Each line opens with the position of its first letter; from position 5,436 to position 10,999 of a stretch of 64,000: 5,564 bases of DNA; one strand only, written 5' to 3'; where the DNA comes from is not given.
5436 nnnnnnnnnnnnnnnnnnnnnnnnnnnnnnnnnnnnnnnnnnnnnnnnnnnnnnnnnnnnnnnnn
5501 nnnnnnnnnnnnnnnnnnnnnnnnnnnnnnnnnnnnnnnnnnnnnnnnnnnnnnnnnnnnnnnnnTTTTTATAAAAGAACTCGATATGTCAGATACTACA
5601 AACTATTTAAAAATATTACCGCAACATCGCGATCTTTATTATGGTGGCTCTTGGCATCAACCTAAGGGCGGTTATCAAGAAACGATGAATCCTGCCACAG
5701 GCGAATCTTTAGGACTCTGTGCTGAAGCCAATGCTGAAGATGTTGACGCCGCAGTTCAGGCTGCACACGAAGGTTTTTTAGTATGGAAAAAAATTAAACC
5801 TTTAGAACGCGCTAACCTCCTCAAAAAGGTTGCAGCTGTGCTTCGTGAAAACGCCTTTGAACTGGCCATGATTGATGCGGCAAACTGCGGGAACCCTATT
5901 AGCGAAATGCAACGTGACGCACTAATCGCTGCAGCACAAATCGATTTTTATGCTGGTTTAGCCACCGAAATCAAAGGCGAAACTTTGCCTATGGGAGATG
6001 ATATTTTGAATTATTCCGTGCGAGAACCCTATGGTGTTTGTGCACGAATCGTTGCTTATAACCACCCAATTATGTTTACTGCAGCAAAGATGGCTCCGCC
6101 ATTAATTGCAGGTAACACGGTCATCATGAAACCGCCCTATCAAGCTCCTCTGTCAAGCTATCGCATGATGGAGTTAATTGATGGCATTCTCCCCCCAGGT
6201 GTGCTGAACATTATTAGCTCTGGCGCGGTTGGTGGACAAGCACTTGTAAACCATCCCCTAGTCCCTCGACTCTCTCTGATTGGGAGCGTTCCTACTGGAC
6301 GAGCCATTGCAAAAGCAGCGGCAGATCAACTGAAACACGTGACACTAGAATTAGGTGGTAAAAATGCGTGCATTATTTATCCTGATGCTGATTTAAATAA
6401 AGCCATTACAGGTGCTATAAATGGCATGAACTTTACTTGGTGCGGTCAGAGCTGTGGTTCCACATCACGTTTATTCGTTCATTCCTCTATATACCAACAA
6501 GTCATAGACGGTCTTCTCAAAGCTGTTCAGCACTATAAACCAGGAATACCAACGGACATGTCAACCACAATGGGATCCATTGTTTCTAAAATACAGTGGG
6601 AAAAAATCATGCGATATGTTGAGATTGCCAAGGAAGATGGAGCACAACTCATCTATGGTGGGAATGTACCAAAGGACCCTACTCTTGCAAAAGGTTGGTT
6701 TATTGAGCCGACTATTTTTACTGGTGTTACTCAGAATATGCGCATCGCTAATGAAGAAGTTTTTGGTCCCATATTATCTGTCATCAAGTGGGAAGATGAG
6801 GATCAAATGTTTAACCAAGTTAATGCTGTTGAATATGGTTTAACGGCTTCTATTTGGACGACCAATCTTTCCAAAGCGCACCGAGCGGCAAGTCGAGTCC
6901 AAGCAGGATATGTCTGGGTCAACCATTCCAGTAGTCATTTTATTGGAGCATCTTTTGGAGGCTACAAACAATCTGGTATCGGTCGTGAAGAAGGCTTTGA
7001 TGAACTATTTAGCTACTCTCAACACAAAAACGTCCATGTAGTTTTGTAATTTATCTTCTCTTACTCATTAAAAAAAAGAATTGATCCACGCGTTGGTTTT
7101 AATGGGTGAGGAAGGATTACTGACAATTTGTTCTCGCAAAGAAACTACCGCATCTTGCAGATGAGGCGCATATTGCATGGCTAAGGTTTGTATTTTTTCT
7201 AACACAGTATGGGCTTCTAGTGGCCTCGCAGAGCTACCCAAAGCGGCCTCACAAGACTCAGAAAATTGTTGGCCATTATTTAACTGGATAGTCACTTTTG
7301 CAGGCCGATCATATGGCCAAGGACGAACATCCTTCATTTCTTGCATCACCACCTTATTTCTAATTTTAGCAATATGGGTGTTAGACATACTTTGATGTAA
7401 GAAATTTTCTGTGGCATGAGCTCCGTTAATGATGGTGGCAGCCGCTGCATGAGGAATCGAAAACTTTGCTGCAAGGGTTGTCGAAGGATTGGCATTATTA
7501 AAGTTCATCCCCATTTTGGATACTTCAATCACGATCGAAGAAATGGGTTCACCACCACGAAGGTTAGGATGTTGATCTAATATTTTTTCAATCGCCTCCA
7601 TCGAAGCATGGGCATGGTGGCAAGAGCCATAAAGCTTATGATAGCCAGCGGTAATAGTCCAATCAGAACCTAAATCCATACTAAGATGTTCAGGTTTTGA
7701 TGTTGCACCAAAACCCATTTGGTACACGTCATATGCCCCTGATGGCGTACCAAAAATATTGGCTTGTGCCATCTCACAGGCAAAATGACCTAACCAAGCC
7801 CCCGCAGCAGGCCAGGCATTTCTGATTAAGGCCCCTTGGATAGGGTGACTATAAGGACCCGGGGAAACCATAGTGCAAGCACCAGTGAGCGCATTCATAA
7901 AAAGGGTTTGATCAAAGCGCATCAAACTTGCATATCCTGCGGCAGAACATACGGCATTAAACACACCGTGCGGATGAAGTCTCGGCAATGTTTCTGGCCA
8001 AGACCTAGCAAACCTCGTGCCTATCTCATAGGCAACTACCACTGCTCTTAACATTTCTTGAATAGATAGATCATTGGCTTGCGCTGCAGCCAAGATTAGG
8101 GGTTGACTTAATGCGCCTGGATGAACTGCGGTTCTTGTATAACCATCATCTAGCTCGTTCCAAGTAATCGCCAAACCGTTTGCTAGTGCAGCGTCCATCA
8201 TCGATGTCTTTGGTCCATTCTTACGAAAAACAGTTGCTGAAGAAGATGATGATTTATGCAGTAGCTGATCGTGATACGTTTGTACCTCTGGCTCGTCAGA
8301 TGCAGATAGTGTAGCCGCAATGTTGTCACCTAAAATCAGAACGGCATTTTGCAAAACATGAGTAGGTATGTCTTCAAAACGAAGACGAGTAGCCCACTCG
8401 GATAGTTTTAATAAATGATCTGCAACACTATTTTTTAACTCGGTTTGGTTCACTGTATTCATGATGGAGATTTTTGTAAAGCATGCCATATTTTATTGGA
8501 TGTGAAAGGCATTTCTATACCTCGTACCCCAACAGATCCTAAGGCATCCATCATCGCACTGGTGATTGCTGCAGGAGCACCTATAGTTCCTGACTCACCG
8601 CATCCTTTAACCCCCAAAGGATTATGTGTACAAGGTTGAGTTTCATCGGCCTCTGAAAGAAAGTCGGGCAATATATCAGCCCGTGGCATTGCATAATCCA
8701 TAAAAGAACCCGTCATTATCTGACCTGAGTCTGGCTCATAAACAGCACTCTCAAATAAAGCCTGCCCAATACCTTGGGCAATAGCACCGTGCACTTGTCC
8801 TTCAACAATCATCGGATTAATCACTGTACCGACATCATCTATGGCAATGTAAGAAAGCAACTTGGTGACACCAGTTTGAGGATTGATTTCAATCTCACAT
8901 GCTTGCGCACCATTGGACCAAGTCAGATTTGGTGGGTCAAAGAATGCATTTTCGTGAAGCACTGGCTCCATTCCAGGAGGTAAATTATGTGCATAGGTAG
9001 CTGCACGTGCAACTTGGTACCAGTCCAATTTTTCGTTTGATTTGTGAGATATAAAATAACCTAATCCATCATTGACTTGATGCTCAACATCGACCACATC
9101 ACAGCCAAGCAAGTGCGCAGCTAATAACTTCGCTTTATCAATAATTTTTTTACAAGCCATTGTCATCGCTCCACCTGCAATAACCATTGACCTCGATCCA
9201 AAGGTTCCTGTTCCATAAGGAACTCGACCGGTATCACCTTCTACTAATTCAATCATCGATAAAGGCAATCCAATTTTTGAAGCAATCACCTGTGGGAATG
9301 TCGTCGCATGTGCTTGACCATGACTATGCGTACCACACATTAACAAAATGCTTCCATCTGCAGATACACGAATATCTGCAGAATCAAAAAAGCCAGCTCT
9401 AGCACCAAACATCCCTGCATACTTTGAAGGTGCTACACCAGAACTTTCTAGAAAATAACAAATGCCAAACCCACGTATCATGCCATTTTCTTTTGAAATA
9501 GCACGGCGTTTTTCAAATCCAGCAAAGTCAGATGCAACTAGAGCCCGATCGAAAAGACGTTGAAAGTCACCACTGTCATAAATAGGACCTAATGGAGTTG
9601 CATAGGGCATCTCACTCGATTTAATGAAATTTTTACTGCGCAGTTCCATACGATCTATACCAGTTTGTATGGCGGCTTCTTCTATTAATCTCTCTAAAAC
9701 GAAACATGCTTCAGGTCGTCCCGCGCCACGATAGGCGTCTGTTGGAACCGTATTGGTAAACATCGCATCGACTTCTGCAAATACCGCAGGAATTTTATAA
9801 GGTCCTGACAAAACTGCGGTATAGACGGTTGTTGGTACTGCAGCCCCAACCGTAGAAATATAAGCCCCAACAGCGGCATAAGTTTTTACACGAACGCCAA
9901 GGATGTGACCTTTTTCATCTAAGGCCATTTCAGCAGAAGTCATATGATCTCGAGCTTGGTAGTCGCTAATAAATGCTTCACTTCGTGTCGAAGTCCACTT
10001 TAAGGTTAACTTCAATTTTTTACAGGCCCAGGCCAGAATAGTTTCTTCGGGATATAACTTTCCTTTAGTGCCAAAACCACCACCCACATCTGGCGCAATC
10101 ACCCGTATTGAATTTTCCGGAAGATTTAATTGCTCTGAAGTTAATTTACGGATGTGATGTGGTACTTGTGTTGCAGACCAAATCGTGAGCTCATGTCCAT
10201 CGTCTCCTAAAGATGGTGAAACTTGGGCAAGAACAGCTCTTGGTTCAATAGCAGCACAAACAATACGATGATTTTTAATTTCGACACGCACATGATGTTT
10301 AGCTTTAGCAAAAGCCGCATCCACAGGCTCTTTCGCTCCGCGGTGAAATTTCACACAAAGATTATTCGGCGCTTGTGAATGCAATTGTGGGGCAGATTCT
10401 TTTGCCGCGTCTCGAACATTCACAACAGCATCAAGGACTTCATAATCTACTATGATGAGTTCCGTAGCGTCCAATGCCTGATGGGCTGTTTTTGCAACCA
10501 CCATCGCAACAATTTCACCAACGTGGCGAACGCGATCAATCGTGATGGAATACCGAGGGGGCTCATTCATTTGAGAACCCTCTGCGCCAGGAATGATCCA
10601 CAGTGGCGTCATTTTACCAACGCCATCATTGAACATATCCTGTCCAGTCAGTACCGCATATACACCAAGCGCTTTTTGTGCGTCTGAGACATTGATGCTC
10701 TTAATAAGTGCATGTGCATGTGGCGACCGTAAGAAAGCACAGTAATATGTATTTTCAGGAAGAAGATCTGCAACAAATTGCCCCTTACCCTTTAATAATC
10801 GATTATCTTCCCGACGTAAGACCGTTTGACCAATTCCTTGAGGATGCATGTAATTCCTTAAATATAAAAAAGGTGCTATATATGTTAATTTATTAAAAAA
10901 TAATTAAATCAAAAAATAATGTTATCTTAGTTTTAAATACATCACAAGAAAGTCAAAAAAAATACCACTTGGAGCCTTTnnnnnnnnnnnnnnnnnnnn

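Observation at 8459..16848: Candidate oxidative pyrimidine / cyclic-imide catabolic system in a betaproteobacterium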

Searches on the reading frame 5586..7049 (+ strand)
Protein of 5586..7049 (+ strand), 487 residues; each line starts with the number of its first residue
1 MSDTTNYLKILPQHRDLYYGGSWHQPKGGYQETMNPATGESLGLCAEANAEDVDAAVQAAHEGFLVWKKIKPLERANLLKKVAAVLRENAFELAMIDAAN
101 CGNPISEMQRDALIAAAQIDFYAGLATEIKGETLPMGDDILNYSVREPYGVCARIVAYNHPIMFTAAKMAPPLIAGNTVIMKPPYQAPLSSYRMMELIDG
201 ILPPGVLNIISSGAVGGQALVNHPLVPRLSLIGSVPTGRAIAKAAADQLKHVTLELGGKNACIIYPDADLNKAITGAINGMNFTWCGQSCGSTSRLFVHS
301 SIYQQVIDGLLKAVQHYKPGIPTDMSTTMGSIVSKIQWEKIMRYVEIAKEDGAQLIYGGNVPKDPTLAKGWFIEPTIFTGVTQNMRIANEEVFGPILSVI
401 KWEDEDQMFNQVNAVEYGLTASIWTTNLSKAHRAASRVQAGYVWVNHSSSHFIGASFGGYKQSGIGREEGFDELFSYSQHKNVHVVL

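Call 8: search_protein_families(library=pfam, proteins=[window:5586-7049:+])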
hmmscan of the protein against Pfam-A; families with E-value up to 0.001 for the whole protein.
window:5586-7049:+ (487 aa): 1 family
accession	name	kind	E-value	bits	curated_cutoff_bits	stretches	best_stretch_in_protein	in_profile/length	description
PF00171.27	Aldedh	-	4.7e-150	500.6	23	1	23-483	1-461/461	Aldehyde dehydrogenase family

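Call 39: search_protein_families(library=ncbifam, proteins=[window:5586-7049:+], max_evalue=0.00001)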
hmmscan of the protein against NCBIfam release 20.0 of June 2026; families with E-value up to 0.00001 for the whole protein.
window:5586-7049:+ (487 aa): 39 families (the best 25 are shown)
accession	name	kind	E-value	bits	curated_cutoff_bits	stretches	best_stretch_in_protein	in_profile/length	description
NF009725.0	PRK13252.1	equivalog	1e-135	452.9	593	1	16-486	8-480/488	betaine-aldehyde dehydrogenase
TIGR01804.1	BADH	equivalog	2.4e-134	448.3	668.6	1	21-481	4-467/467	betaine-aldehyde dehydrogenase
TIGR02299.1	HpaE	equivalog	1.6e-125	419.4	638.35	1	26-486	13-477/488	5-carboxymethyl-2-hydroxymuconate semialdehyde dehydrogenase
NF045736.1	PaDhStyDRhodo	equivalog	3.5e-123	411.7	800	1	15-487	3-479/479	phenylacetaldehyde dehydrogenase StyD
NF010000.0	PRK13473.1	subfamily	3.4e-119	398.6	615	1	17-484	5-471/475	aminobutyraldehyde dehydrogenase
NF050026.1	AcaldDHExaC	equivalog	1.1e-111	373.9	900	1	14-485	15-493/503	acetaldehyde dehydrogenase ExaC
TIGR03216.1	OH_muco_semi_DH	equivalog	2.1e-109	366.3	693.25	1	21-485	7-479/481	2-hydroxymuconic semialdehyde dehydrogenase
NF042993.1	AlphKGSA_gudD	equivalog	2.6e-104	349.6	770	1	18-474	7-469/481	alpha-ketoglutaric semialdehyde dehydrogenase GucD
NF045735.1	PaDhStyDPseudo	equivalog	6.9e-104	348.2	850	1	17-485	5-481/483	phenylacetaldehyde dehydrogenase StyD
TIGR03374.1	ABALDH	equivalog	1.3e-98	330.9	909.3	1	20-479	7-465/472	aminobutyraldehyde dehydrogenase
TIGR01780.1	SSADH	subfamily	1.7e-97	327.1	646.35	1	34-472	2-439/448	succinate-semialdehyde dehydrogenase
NF052305.1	DioxValDhHalo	equivalog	5.1e-95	319.2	750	1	14-483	4-479/483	2,5-dioxovalerate dehydrogenase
NF007352.0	PRK09847.1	equivalog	5.5e-93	312.1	850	1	27-485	33-491/495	aldehyde dehydrogenase PuuC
NF006916.0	PRK09407.1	equivalog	3.2e-92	309.8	521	1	30-484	35-491/526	succinic semialdehyde dehydrogenase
NF002852.0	PRK03137.1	subfamily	9.1e-91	305.2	648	1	13-483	35-510/514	L-glutamate gamma-semialdehyde dehydrogenase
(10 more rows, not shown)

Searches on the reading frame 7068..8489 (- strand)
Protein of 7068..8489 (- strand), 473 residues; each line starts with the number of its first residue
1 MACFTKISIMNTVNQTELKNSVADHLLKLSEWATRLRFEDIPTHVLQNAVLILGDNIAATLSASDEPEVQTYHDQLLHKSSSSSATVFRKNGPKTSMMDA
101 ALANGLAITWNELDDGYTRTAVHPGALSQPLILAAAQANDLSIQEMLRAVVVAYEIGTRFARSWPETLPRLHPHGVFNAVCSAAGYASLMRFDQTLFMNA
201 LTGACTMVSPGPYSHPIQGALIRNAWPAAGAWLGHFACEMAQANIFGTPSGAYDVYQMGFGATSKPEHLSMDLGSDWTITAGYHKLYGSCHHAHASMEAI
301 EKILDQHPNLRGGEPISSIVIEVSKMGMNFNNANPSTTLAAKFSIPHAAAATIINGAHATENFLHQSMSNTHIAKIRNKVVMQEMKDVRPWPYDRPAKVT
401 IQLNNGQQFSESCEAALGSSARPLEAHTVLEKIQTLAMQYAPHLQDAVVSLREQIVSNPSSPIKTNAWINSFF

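Call 3: search_protein_families(library=pfam, proteins=[window:7068-8489:-])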
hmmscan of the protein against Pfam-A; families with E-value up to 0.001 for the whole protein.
window:7068-8489:- (473 aa): 2 families
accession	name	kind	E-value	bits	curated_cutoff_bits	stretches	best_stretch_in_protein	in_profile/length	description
PF03972.19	MmgE_PrpD_N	-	6.4e-38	130.8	32.1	1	28-261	2-232/244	MmgE/PrpD N-terminal domain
PF19305.4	MmgE_PrpD_C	-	2.2e-22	80.1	32.1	1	287-443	1-158/173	MmgE/PrpD C-terminal domain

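Call 4: search_protein_families(library=ncbifam, proteins=[window:7068-8489:-])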
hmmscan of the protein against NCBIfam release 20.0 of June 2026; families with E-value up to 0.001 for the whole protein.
window:7068-8489:- (473 aa): 1 family
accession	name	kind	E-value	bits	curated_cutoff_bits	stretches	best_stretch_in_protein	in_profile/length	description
NF042438.1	PrpD_hiGCgrampos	equivalog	6.9e-09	34.8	950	1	55-240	49-230/499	2-methylcitrate dehydratase PrpD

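Call 50: search_solved_structures(query=window:7068-8489:-, max_evalue=0.001)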
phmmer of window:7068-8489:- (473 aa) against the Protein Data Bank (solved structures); distinct sequences matched with E-value up to 0.001: 10.
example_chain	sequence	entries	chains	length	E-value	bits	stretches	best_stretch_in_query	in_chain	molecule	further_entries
2hp3_A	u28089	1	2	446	4.9e-11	45.5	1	54-385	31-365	IDS-epimerase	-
2hp0_A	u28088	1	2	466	5.4e-11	45.4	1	54-385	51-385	IDS-epimerase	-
7bra_A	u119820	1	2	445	1.3e-10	44.1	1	88-435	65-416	Bacillus subtilis IRG1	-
7e9d_A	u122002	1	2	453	3.2e-09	39.5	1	88-435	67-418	IRG1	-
7br9_A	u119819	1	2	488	6e-09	38.6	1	80-438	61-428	Cis-aconitate decarboxylase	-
6r6t_A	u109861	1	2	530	7.9e-09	38.2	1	80-438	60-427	Cis-aconitate decarboxylase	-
12ux_A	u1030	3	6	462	5.4e-08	35.5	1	75-439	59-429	Cis-aconitate decarboxylase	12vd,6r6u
12vt_A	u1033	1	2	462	5.9e-08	35.4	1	79-439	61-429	Cis-aconitate decarboxylase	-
12vw_A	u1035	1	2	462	6e-08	35.3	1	75-439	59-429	Cis-aconitate decarboxylase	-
12vq_A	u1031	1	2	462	5.9e-07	32.1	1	79-439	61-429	Cis-aconitate decarboxylase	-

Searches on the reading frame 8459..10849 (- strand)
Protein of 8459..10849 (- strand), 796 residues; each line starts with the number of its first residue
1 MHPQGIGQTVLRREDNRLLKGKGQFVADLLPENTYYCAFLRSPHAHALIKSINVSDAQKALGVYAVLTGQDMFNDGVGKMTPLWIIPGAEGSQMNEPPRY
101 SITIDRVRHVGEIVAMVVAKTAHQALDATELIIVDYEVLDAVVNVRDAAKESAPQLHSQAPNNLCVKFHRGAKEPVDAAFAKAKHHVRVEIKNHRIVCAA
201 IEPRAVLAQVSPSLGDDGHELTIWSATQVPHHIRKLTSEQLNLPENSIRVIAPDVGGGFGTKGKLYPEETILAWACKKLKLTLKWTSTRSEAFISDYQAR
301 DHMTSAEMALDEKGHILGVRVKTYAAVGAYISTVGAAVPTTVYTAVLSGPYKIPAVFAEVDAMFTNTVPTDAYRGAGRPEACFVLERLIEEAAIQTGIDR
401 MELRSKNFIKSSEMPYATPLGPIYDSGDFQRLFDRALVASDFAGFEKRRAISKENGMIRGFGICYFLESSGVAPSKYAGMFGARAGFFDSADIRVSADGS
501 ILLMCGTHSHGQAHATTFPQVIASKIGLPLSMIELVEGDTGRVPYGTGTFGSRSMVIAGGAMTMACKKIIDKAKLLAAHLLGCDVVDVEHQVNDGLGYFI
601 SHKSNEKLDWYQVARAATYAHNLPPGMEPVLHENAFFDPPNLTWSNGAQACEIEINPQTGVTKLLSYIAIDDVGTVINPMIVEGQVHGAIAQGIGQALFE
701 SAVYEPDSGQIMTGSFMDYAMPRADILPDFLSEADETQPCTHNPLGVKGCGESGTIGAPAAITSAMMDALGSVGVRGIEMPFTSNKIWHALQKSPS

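Call 3: search_protein_families(library=pfam, proteins=[window:8459-10849:-])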
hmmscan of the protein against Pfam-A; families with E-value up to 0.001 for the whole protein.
window:8459-10849:- (796 aa): 3 families
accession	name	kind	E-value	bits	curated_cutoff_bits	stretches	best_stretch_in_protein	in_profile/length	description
PF20256.3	MoCoBD_2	-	2.7e-75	253.9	27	1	439-728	5-283/283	Molybdopterin cofactor-binding domain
PF02738.23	MoCoBD_1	-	1.5e-73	247.3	27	1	156-408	1-244/244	Molybdopterin cofactor-binding domain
PF01315.27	Ald_Xan_dh_C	-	4.2e-23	82.2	31.3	1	21-139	2-109/110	Aldehyde oxidase and xanthine dehydrogenase, a/b hammerhead domain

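Call 4: search_protein_families(library=ncbifam, proteins=[window:8459-10849:-])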
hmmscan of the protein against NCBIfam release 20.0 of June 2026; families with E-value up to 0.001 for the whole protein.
window:8459-10849:- (796 aa): 13 families
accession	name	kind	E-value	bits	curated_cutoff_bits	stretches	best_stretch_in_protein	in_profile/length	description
NF041018.1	glyceraldDH_alpha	equivalog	1.3e-178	595.8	790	1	6-787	3-740/741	glyceraldehyde dehydrogenase subunit alpha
NF040766.1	CODH_aero_grp5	exception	6.3e-171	570.3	950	2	6-596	5-574/785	aerobic carbon-monoxide dehydrogenase large subunit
TIGR02416.1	CO_dehy_Mo_lg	equivalog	2.7e-163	545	991.15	1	14-790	1-770/770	aerobic carbon-monoxide dehydrogenase large subunit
NF043082.1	XdhA_XDHase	equivalog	5.5e-106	355.5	780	1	6-793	1-754/758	xanthine dehydrogenase subunit XdhA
NF007426.0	PRK09970.1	equivalog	5.2e-101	338.9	916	1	5-792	5-756/761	xanthine dehydrogenase molybdenum-binding subunit XdhA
TIGR03194.1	4hydrxCoA_A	equivalog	1.8e-100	337.5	994.55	1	20-791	11-746/746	4-hydroxybenzoyl-CoA reductase subunit alpha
NF045668.1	pterin_aldehy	equivalog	7.9e-73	245.9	1100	1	27-792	199-905/905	molybdopterin-dependent aldehyde oxidoreductase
TIGR03196.1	pucD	equivalog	8e-71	239.4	783.65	1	6-772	3-742/763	xanthine dehydrogenase subunit D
TIGR03313.1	Se_sel_red_Mo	hypoth_equivalog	5.2e-66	223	1101.9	3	492-793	664-951/951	molybdopterin-dependent oxidoreductase Mo/Fe-S-binding subunit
TIGR03311.1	Se_dep_XDH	equivalog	4.7e-63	213.5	830.45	2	3-572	158-677/848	selenium-dependent xanthine dehydrogenase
TIGR02965.1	xanthine_xdhB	equivalog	4.4e-61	207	849.5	1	19-792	14-755/758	xanthine dehydrogenase molybdopterin binding subunit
NF041671.1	peri_hyde_PaoC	equivalog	1.6e-43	149.1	1180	1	32-792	46-732/735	aldehyde oxidoreductase molybdenum-binding subunit PaoC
TIGR02969.1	mam_aldehyde_ox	subfamily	9.5e-38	129.4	1912.3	2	20-572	590-1101/1330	aldehyde oxidase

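Call 27: search_solved_structures(query=window:8459-10849:-, max_evalue=1e-20)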
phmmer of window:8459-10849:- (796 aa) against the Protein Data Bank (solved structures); distinct sequences matched with E-value up to 1e-20: 40.
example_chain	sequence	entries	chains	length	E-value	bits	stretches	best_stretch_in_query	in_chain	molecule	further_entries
8uem_A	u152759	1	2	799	1.7e-152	513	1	4-792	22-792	Carbon monoxide dehydrogenase (Large chain), CoxL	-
1ffu_B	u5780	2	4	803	3.1e-130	439.4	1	5-793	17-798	CUTL, MOLYBDOPROTEIN OF CARBON MONOXIDE DEHYDROGENASE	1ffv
1n5w_B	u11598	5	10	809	1.7e-127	430.3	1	4-789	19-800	Carbon monoxide dehydrogenase large chain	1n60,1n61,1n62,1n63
1zxi_B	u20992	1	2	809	2.3e-127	429.9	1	4-789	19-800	Carbon monoxide dehydrogenase large chain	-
1t3q_B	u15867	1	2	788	5.1e-127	428.8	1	4-795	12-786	quinoline 2-oxidoreductase large subunit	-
7dqx_A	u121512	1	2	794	2.8e-118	399.9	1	5-790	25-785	6-hydroxypseudooxynicotine dehydrogenase complex subunit gamma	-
4zoh_A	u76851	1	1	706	1.3e-101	344.7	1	91-767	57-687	Putative oxidoreductase molybdopterin-binding subunit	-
1rm6_A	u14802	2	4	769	1.4e-68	235.6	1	19-791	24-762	4-hydroxybenzoyl-CoA reductase alpha subunit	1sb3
3sr6_C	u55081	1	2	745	3.4e-36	128.4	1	30-572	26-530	Xanthine dehydrogenase/oxidase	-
3etr_C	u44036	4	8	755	3.6e-36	128.3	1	30-572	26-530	Xanthine dehydrogenase/oxidase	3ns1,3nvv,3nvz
3nrz_C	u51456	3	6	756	3.7e-36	128.3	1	30-572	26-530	Xanthine dehydrogenase/oxidase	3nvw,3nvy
1fiq_C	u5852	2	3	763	3.8e-36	128.3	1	30-572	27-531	XANTHINE OXIDASE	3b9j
3eub_C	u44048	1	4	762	3.8e-36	128.3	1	30-572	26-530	Xanthine dehydrogenase/oxidase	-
1dgj_A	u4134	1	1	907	7.7e-36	127.3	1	21-572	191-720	ALDEHYDE OXIDOREDUCTASE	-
1n5x_A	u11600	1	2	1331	4e-35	124.9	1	30-572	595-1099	Xanthine Dehydrogenase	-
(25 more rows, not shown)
